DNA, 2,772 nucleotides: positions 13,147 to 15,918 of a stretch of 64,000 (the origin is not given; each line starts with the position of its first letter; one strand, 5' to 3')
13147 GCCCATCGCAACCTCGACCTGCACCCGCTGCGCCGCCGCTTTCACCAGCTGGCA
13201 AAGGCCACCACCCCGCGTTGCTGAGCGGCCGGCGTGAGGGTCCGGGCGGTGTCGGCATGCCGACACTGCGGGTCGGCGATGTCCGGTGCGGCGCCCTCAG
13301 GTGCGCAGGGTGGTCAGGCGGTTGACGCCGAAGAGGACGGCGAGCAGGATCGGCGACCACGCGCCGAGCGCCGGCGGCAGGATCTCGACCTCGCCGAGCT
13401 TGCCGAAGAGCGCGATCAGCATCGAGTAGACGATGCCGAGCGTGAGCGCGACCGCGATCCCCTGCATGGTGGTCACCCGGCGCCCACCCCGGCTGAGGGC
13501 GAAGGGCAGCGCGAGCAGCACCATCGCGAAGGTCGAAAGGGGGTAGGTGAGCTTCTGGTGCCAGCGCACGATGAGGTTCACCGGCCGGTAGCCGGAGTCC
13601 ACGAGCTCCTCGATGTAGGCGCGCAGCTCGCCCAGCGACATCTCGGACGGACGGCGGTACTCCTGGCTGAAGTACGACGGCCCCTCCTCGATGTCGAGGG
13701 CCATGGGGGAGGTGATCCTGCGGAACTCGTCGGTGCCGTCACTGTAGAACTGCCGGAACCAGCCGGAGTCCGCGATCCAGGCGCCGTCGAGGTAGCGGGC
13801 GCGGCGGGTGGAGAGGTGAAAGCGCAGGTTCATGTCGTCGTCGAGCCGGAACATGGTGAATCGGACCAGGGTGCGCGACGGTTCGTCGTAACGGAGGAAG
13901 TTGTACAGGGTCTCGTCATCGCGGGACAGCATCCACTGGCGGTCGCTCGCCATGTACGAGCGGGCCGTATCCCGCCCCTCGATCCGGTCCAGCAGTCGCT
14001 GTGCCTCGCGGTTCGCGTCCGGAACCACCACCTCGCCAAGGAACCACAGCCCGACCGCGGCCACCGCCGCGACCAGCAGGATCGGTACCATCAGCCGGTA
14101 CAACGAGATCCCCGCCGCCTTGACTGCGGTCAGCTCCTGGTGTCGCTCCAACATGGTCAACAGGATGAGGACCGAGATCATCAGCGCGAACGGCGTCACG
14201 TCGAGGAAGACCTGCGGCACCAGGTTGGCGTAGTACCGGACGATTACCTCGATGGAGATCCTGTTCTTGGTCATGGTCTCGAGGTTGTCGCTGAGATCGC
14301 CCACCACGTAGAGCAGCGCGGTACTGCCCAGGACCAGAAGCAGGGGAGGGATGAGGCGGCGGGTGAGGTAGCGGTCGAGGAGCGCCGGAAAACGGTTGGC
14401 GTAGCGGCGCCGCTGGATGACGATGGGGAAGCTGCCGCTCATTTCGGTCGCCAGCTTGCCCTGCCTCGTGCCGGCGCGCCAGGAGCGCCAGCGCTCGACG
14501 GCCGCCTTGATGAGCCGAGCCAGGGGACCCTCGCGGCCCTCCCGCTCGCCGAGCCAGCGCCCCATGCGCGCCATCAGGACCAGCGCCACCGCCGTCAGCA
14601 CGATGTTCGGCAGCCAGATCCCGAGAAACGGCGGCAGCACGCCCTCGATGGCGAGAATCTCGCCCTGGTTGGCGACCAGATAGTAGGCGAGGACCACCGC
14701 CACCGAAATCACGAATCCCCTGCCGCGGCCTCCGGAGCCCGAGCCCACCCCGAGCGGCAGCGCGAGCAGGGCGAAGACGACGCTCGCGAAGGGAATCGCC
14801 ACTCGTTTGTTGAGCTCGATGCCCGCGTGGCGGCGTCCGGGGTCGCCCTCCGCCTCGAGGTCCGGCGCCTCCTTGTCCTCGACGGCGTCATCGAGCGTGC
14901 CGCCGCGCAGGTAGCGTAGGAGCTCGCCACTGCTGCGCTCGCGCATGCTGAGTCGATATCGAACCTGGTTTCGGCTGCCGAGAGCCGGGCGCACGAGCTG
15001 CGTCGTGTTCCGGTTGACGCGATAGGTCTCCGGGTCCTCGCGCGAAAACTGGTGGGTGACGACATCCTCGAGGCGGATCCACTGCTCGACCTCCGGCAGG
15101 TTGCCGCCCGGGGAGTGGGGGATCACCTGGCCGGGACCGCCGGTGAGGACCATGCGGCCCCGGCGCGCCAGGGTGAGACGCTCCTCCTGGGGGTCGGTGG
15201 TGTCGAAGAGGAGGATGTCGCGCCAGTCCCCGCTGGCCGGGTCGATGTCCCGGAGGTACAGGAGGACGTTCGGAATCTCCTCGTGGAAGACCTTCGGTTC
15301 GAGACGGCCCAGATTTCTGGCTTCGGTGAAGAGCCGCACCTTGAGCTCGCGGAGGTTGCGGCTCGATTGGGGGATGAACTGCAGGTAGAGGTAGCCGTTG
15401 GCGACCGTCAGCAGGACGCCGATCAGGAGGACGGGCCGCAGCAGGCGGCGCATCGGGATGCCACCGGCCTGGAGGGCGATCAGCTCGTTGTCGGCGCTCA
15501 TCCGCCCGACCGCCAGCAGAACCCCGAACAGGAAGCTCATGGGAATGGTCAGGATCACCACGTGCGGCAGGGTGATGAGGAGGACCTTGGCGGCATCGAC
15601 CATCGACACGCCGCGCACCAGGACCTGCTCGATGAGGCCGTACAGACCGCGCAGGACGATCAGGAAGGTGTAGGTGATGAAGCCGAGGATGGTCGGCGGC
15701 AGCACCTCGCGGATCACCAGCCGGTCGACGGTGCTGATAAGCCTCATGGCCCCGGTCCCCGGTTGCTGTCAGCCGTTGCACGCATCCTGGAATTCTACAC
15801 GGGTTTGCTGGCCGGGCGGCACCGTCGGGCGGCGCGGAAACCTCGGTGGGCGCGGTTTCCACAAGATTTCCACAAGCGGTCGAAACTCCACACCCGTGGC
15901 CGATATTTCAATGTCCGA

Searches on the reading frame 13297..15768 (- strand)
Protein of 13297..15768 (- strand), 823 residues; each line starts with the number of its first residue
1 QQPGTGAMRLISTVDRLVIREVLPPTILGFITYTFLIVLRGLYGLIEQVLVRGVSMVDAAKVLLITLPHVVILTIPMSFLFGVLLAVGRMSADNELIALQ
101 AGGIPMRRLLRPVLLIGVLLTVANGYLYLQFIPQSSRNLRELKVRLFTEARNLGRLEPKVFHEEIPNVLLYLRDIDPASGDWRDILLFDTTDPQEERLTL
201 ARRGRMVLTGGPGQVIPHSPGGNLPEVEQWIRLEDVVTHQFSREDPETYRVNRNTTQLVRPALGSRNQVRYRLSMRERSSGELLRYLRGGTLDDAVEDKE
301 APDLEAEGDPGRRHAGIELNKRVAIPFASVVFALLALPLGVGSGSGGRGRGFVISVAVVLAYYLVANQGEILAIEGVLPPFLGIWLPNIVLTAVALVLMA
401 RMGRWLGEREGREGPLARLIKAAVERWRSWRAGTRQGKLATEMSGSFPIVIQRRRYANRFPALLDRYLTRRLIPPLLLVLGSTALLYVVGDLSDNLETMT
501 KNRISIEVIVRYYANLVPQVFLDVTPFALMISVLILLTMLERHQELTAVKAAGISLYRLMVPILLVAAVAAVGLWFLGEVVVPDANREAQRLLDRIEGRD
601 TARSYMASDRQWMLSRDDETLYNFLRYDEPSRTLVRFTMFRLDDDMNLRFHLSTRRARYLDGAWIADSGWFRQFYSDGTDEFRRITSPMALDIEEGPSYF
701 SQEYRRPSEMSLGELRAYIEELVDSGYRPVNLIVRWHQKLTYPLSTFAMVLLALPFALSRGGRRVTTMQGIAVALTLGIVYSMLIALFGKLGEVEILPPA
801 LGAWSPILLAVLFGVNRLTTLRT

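Call 44: search_protein_families(library=pfam, proteins=[window:13297-15768:-], max_evalue=0.0001)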
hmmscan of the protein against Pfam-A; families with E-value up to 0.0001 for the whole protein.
window:13297-15768:- (823 aa): 1 family
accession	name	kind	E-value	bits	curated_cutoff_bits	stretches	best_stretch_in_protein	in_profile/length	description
PF03739.19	LptF_LptG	-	2e-144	481.4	27.9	2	466-818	1-351/353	Lipopolysaccharide export system permease LptF/LptG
